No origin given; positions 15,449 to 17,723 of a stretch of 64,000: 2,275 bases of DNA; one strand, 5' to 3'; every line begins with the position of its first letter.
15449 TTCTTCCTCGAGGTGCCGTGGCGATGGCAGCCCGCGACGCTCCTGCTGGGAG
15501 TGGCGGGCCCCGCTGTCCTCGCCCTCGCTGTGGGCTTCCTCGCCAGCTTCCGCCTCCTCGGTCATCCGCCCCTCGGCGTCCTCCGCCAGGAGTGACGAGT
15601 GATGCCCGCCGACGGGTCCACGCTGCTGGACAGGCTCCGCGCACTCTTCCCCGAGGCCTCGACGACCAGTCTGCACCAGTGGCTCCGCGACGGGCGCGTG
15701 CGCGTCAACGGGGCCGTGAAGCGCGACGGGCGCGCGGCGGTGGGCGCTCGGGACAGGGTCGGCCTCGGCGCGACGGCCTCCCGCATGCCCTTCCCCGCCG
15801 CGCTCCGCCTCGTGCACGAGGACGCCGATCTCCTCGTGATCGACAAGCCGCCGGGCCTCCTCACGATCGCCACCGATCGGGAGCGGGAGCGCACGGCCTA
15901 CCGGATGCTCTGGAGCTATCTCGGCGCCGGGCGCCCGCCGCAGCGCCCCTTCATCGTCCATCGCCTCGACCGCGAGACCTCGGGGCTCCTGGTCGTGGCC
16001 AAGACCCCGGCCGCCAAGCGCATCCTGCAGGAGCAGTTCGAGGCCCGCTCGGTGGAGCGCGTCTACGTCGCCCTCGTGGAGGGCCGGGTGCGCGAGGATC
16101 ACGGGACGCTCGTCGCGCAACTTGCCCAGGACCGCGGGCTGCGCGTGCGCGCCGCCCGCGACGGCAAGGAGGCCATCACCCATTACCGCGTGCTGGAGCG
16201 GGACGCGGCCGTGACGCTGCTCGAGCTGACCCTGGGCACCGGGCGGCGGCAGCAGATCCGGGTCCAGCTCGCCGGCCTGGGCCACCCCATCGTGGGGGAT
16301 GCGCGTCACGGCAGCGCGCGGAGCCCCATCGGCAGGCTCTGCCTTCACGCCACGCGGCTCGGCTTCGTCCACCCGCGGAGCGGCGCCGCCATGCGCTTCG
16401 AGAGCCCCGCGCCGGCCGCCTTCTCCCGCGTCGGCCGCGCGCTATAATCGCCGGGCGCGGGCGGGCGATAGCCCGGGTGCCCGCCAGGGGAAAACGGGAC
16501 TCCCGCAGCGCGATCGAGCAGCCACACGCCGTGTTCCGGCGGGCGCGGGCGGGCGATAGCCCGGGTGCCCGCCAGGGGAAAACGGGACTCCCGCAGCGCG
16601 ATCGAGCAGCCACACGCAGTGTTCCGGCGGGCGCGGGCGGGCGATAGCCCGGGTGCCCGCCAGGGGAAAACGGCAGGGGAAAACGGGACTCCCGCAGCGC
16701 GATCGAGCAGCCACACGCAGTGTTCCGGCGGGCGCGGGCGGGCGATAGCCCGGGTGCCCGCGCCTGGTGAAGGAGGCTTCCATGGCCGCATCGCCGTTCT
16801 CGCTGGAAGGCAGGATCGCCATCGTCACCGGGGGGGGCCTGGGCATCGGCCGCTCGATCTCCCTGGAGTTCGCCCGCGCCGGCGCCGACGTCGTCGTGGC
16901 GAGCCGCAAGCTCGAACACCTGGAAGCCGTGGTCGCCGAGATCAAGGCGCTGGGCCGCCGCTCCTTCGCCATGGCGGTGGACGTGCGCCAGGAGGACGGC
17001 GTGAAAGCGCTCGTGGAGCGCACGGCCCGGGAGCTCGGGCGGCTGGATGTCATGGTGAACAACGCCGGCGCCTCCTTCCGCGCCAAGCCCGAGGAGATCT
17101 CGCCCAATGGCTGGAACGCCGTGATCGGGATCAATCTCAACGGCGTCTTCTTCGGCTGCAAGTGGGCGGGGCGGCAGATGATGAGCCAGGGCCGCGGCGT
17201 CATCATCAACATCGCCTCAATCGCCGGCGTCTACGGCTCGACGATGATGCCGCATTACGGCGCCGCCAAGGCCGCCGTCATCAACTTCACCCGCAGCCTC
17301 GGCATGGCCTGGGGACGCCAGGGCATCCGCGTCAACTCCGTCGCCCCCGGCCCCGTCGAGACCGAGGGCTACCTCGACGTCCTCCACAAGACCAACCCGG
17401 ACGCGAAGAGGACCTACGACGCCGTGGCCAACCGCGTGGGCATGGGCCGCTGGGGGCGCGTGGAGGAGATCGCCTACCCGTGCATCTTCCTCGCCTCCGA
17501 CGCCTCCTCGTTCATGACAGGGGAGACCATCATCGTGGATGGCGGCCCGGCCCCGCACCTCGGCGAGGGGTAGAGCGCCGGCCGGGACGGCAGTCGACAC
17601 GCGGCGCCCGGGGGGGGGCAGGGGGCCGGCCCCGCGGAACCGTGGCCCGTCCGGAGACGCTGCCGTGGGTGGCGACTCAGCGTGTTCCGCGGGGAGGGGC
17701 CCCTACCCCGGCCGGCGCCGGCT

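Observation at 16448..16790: An rluA-SDR intergenic region made entirely of ~88-nt tandem units, each with a GC hairpin, ending in the SDR ribosome-binding site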

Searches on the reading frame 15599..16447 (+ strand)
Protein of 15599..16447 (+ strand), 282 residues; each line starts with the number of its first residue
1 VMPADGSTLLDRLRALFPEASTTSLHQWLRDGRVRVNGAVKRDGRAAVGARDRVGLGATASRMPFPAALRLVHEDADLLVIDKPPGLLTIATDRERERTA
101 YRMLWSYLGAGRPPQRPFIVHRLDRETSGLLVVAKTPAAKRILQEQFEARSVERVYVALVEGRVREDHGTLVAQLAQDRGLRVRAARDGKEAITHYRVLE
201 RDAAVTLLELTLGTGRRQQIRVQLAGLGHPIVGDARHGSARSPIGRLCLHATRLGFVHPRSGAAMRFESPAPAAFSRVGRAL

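Call 14: search_protein_families(library=pfam, proteins=[window:15599-16447:+])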
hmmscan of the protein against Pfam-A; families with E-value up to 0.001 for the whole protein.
window:15599-16447:+ (282 aa): 1 family
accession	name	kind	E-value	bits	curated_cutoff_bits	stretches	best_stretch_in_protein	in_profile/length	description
PF00849.27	PseudoU_synth_2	-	3.5e-32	112.2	26.8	1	77-225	1-151/152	RNA pseudouridylate synthase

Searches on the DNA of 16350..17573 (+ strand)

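Call 33: search_rna_families(source=window, start=16350, end=16850, threshold=evalue, max_evalue=10)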
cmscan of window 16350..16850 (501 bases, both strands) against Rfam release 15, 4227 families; matches with E-value up to 10: 1.
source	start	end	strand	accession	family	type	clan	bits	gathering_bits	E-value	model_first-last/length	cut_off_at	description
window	16395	16453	+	RF02136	HTT-AS1_3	Gene; lncRNA;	-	13.3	70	4.8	1-60/60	no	HTT antisense RNA 1 conserved region 3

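Call 44: search_with_rna_model(model_id=R1, sources=[L080, L081, L082, L083, L084], max_evalue=1)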
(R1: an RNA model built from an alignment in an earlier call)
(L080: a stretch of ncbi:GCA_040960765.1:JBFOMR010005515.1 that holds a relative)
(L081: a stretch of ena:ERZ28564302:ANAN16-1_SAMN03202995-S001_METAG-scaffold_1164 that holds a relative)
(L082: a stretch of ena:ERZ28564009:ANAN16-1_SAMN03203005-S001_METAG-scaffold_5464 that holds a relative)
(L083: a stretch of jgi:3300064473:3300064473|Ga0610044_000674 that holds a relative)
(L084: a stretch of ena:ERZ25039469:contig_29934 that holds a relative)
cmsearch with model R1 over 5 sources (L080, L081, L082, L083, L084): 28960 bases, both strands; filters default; matches with E-value up to 1: 2.
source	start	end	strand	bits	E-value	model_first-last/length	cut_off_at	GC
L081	2442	2497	+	62.9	1.9e-11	1-57/57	no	0.7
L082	2442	2497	+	62.9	1.9e-11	1-57/57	no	0.7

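Call 48: search_with_rna_model(model_id=R1, sources=[L085, L086], max_evalue=1)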
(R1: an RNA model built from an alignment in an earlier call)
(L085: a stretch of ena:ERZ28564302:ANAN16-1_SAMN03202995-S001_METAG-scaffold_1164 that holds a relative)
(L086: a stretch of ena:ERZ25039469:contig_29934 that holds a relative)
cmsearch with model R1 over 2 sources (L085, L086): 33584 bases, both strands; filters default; matches with E-value up to 1: 1.
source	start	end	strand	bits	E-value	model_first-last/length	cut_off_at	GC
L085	7942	7997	+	62.9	2.2e-11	1-57/57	no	0.7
